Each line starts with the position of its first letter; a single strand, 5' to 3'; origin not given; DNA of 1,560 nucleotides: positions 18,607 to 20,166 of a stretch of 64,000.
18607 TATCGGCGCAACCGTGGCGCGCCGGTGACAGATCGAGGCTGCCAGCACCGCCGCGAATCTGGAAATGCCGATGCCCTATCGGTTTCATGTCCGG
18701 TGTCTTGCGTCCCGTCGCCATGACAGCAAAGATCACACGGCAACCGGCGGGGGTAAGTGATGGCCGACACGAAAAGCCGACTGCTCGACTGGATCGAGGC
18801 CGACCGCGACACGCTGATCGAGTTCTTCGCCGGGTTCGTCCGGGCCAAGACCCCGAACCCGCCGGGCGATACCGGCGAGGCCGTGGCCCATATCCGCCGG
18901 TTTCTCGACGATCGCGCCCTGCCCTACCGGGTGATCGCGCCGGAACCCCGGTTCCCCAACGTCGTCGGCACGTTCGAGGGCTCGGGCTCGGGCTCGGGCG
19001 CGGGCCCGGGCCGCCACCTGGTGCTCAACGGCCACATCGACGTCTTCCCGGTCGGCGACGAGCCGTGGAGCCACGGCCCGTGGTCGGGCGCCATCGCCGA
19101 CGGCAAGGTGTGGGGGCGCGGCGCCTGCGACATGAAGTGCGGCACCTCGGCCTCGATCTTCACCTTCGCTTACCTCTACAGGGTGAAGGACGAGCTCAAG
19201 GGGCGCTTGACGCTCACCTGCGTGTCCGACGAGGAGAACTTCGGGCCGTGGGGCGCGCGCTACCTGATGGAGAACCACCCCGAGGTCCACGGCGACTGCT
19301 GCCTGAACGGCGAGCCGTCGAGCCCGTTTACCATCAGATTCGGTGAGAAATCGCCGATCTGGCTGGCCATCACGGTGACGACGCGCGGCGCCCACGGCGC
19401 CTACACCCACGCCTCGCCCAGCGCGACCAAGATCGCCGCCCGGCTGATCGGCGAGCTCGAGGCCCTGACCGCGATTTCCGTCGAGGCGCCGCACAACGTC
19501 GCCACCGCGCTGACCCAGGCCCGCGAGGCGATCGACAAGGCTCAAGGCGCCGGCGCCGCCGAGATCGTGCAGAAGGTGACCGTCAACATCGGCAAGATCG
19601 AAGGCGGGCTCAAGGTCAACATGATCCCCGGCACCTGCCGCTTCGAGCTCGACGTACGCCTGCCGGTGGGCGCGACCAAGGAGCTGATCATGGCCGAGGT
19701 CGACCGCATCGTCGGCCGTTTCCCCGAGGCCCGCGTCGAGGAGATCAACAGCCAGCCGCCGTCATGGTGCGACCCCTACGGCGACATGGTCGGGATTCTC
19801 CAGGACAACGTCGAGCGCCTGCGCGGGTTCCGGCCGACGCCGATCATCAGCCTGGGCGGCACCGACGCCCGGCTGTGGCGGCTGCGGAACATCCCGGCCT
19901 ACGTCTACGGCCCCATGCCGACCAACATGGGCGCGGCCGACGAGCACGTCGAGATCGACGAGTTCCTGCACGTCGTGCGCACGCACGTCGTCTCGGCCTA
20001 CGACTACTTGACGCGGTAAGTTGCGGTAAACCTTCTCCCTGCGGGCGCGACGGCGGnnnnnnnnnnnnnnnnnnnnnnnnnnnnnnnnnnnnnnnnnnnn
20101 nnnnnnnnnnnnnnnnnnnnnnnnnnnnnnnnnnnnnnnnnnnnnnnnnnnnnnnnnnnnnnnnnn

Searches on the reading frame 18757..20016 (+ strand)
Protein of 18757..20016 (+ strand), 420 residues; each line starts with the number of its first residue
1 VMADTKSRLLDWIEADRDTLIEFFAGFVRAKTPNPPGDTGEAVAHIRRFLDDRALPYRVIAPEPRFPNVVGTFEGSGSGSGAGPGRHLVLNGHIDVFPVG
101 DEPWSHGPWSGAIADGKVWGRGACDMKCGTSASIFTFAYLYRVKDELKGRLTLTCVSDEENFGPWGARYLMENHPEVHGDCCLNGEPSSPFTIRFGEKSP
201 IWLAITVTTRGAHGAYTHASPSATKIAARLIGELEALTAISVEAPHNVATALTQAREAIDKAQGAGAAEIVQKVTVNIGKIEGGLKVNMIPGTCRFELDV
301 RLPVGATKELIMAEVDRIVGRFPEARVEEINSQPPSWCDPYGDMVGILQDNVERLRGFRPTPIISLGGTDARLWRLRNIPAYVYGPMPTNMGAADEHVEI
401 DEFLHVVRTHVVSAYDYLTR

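Call 61: search_protein_families(library=pfam, proteins=[window:18757-20016:+], max_evalue=0.01)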
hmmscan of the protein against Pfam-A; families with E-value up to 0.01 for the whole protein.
window:18757-20016:+ (420 aa): 3 families
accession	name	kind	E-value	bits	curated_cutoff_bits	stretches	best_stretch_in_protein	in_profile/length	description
PF01546.33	Peptidase_M20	-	4.2e-27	95.8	24.6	1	89-410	1-200/206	Peptidase family M20/M25/M40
PF07687.19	M20_dimer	-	3.1e-17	62.9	21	1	196-320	2-100/107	Peptidase dimerisation domain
PF04389.22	Peptidase_M28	-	0.00013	22.2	21.3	1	68-176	1-82/193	Peptidase family M28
